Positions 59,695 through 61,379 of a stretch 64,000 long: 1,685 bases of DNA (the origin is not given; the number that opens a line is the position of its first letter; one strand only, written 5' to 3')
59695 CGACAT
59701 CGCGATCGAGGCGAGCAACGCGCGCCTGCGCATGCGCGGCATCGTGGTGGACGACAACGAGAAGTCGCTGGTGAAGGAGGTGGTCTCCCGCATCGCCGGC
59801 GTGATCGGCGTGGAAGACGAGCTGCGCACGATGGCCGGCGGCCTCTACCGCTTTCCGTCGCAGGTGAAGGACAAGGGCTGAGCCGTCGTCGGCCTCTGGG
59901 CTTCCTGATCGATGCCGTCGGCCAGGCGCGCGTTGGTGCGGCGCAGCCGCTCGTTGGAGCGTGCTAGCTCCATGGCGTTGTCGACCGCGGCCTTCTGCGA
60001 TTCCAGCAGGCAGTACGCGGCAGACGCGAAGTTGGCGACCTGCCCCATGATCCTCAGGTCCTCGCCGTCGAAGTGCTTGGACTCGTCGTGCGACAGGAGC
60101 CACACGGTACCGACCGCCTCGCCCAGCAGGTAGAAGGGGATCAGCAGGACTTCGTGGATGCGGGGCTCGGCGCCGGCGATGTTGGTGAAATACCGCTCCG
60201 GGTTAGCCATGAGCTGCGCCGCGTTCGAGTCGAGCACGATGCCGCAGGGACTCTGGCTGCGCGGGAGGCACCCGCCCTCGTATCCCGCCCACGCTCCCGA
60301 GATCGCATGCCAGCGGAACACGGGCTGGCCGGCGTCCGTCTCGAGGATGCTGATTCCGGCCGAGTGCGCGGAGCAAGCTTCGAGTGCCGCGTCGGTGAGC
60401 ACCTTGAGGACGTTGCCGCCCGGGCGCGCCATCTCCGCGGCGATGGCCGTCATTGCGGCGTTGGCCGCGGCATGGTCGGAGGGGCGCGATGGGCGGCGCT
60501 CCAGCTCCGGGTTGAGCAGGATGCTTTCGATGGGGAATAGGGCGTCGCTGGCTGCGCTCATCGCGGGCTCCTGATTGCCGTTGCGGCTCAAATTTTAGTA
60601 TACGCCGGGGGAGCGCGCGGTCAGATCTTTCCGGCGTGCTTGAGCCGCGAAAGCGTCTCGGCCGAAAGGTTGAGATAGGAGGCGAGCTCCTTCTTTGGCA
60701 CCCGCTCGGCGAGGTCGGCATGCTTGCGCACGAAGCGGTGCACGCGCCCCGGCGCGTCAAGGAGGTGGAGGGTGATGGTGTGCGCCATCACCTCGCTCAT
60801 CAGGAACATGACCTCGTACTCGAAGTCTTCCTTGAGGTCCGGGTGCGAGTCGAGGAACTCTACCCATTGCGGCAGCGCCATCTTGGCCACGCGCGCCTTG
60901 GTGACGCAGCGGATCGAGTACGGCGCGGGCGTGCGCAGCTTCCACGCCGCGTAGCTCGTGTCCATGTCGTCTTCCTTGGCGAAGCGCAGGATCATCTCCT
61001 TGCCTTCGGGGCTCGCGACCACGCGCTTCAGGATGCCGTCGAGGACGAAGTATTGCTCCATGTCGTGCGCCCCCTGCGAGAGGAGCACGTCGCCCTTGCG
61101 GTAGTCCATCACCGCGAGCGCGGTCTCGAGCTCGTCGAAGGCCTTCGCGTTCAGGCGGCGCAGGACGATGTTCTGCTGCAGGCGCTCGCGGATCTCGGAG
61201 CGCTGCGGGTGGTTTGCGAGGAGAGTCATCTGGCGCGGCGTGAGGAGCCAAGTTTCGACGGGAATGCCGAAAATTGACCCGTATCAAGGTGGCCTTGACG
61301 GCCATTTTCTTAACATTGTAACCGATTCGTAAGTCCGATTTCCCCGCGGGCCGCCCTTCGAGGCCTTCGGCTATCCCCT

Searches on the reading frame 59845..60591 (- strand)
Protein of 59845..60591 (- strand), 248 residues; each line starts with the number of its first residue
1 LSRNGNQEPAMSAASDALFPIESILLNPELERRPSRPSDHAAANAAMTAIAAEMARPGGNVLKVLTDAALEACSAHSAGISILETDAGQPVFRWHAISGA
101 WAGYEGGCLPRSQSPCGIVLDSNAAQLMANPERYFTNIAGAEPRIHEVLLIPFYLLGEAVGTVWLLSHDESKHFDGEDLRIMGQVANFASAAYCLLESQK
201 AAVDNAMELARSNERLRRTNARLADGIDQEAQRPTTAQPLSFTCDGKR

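Call 82: search_protein_families(library=pfam, proteins=[window:59845-60591:-], max_evalue=0.0001)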
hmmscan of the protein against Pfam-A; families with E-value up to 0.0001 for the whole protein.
window:59845-60591:- (248 aa): 2 families
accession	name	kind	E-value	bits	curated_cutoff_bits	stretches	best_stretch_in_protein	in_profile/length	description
PF13185.12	GAF_2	-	1.7e-07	32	28.6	1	61-192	7-134/136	GAF domain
PF01590.32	GAF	-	6.3e-05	24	22.4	1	61-192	5-132/133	GAF domain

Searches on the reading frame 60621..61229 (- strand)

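Call 82: search_protein_families(library=pfam, proteins=[window:60621-61229:-], max_evalue=0.0001)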
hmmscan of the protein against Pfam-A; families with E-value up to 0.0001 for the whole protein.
window:60621-61229:- (202 aa): 1 family
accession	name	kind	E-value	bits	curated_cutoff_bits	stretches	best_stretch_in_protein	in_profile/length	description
PF00027.35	cNMP_binding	-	1.2e-09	38.4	27.5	1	42-129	3-89/89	Cyclic nucleotide-binding domain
